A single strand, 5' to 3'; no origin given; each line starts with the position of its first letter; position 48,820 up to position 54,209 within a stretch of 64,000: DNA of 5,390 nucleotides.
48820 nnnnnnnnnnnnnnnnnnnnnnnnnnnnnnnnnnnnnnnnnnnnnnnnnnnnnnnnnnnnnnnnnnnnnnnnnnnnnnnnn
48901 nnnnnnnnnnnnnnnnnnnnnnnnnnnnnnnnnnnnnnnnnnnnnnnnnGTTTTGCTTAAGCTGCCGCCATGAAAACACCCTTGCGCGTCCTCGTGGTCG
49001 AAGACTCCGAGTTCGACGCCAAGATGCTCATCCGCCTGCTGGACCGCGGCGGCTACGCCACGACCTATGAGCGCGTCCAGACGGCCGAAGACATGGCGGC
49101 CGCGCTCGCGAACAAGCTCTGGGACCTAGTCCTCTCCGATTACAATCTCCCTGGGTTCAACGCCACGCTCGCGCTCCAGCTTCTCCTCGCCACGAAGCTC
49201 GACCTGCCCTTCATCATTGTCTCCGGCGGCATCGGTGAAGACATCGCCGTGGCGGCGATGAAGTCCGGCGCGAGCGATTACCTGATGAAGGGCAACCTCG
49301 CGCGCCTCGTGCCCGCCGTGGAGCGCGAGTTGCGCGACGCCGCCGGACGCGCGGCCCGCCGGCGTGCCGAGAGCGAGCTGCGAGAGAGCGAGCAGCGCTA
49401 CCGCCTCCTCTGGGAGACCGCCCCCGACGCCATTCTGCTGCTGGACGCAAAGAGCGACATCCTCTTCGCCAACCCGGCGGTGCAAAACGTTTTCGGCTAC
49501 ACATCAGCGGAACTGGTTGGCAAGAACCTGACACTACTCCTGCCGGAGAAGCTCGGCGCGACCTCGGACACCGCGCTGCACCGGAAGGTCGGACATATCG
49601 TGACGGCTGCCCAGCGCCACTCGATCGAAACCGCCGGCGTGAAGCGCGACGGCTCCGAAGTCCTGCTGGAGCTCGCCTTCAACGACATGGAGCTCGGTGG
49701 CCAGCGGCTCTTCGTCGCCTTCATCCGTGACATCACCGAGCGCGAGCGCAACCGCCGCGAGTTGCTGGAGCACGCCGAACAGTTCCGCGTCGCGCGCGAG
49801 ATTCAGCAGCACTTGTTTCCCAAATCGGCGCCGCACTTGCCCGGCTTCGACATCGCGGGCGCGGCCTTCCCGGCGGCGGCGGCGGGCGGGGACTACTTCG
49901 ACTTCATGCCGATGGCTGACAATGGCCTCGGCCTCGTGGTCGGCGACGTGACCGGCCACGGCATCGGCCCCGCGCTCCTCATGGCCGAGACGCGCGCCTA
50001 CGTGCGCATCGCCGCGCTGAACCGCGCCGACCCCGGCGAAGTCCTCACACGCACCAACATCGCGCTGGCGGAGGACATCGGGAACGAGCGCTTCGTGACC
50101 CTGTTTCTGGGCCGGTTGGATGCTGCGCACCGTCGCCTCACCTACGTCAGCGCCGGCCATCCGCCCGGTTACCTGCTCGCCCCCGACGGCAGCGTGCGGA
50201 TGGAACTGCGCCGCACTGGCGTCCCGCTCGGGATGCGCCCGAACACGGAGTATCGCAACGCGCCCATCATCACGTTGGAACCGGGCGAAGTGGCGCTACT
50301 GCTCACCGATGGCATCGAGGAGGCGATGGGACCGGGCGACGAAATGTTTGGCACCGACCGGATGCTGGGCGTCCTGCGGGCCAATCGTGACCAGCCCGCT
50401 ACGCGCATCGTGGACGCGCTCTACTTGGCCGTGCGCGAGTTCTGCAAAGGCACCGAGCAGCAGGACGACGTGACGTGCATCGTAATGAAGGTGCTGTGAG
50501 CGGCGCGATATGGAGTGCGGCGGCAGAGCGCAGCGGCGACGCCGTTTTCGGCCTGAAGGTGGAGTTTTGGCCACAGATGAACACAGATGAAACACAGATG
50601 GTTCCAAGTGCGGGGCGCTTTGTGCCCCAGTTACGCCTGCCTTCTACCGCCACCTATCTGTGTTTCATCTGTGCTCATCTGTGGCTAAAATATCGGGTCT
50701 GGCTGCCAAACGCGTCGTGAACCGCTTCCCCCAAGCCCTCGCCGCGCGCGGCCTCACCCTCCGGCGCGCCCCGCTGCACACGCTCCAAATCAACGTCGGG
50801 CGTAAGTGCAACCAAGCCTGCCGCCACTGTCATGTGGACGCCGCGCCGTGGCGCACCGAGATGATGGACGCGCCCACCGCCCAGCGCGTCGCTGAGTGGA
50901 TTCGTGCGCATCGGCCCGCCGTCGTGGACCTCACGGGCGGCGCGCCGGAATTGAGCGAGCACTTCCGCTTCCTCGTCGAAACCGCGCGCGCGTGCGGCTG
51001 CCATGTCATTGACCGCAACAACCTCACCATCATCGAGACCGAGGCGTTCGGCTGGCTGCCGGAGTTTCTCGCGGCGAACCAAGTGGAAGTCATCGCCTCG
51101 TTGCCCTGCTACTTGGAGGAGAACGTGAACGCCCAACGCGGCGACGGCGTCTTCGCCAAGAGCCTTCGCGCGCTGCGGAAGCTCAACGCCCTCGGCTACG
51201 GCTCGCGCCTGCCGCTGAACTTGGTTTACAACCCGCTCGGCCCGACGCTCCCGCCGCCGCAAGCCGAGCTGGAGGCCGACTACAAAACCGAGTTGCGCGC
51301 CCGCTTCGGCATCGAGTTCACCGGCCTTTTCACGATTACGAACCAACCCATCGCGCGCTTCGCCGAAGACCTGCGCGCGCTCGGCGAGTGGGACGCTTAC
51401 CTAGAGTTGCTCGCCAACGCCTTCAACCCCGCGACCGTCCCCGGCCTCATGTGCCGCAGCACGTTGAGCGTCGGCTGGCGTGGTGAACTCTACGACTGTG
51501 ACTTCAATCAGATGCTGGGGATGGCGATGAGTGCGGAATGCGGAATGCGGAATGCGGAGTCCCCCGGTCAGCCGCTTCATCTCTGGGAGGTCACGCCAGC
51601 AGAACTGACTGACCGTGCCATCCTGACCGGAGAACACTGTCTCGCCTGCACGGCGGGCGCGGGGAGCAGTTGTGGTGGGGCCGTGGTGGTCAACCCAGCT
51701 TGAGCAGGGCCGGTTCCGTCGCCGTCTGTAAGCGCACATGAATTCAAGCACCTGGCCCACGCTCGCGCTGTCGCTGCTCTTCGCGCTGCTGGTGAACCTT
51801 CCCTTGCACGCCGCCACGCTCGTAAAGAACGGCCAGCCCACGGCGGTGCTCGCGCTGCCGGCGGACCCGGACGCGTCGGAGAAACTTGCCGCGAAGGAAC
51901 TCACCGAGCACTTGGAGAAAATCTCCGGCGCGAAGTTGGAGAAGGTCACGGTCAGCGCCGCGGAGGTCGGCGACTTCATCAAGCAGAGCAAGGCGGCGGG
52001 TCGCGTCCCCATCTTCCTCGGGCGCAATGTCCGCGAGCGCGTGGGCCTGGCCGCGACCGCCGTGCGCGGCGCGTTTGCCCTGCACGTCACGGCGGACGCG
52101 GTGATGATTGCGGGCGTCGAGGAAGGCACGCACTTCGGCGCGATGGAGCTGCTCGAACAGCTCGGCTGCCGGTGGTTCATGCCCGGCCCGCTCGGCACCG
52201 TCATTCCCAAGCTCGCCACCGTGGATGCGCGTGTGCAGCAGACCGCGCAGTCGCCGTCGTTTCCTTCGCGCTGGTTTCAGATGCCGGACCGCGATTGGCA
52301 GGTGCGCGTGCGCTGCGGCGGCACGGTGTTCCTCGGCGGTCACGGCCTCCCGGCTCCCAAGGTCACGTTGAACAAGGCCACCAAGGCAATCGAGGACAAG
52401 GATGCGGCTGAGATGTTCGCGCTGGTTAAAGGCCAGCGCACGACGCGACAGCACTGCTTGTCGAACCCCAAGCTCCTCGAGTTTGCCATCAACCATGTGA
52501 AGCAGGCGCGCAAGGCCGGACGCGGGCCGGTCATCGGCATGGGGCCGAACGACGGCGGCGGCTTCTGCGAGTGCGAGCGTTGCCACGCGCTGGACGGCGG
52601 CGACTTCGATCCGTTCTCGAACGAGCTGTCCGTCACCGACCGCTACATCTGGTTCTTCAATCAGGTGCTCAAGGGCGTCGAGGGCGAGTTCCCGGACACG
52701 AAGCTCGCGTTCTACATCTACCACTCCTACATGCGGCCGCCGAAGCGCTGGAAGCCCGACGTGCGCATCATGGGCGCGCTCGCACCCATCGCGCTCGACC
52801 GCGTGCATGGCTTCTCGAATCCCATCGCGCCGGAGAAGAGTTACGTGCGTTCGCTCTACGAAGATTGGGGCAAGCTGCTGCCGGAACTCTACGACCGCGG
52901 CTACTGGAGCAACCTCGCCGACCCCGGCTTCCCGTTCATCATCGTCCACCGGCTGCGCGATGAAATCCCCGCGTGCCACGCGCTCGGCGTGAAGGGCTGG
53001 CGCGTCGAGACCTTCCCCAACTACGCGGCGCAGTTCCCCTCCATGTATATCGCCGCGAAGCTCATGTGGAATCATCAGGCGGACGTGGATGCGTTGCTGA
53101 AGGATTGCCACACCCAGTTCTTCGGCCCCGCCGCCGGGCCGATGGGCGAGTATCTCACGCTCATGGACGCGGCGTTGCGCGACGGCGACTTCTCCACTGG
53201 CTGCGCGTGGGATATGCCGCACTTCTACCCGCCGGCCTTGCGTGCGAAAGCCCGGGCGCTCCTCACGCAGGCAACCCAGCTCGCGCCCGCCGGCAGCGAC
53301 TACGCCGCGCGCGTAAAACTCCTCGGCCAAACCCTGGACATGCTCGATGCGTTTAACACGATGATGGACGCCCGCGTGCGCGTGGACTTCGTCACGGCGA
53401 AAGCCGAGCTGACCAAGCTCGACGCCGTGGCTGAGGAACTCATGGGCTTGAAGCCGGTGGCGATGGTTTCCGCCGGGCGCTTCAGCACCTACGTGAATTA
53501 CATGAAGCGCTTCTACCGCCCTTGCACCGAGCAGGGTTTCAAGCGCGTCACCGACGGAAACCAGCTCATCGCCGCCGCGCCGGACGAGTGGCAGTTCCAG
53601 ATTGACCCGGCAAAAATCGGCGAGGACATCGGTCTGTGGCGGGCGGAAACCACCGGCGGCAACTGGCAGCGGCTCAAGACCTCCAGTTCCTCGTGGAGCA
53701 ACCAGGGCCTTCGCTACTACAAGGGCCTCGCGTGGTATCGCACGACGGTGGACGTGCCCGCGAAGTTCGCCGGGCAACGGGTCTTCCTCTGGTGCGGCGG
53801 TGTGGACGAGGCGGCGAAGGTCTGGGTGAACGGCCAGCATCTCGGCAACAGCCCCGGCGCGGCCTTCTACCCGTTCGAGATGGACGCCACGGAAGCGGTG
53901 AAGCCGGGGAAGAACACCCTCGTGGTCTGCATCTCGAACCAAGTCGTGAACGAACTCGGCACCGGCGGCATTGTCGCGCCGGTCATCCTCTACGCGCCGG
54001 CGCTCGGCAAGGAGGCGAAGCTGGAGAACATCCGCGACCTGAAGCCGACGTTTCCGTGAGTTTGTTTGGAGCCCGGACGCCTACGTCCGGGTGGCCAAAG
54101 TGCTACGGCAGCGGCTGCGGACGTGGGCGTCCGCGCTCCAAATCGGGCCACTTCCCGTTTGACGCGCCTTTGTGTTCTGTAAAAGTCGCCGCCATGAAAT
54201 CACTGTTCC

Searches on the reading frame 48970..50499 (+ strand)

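Call 79: search_protein_families(library=pfam, proteins=[window:48970-50499:+], max_evalue=0.001)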
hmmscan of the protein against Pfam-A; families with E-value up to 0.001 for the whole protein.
window:48970-50499:+ (509 aa): 6 families
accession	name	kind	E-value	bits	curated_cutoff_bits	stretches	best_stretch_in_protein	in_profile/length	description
PF07228.17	SpoIIE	-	2.7e-51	174.7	25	1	317-508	2-191/192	Stage II sporulation protein E (SpoIIE)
PF13426.13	PAS_9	-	1.6e-12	48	27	1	152-257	1-103/103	PAS domain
PF00072.30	Response_reg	-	2.4e-12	47.5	30.2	1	7-115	1-108/111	Response regulator receiver domain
PF00989.32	PAS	-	3.1e-12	46.9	22.6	1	143-255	2-113/113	PAS fold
PF08448.16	PAS_4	-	8.5e-10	39.3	23.1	1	148-260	1-110/110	PAS fold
PF13188.13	PAS_8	-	3.3e-07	30.4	21.8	1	142-192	1-52/65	PAS domain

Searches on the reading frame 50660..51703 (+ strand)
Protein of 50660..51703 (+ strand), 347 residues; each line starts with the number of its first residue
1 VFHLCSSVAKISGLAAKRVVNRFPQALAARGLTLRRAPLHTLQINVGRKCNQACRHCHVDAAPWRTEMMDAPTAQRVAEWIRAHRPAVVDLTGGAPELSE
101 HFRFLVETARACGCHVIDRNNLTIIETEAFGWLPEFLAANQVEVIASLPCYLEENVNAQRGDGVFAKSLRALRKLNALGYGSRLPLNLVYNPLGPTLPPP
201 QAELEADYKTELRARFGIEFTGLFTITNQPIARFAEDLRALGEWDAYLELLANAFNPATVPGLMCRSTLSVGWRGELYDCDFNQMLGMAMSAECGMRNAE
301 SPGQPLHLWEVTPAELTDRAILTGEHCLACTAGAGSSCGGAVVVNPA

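Call 79: search_protein_families(library=pfam, proteins=[window:50660-51703:+], max_evalue=0.001)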
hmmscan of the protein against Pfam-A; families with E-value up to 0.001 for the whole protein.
window:50660-51703:+ (347 aa): 2 families
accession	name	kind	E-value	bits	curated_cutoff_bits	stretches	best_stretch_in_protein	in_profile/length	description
PF12345.13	DUF3641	-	2.6e-50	170.4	24.9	1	197-341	1-134/134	Protein of unknown function (DUF3641)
PF04055.27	Radical_SAM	-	6.5e-09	36.6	29.5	1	44-181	1-142/166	Radical SAM superfamily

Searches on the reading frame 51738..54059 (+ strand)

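Call 79: search_protein_families(library=pfam, proteins=[window:51738-54059:+], max_evalue=0.001)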
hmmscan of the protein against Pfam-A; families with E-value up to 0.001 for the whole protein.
window:51738-54059:+ (773 aa): 5 families
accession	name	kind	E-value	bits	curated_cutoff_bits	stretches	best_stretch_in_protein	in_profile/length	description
PF16126.11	DUF4838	-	8.8e-35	120.8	26.6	1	220-469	75-319/325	Domain of unknown function (DUF4838)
PF02837.24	Glyco_hydro_2_N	-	4.2e-14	53.3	28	1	648-732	50-133/169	Glycosyl hydrolases family 2, sugar binding domain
PF22666.2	Glyco_hydro_2_N2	-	6.4e-11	43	27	1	665-736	50-121/167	Glycosyl hydrolase 2 galactose-binding domain-like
PF13364.12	BetaGal_ABD2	-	1e-05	26.7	23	1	648-735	23-109/112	Beta-galactosidase second all-beta domain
PF21467.3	BetaGal_gal-bd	-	2.2e-05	24.9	27.3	1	664-704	1-39/62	Beta-galactosidase, galactose-binding domain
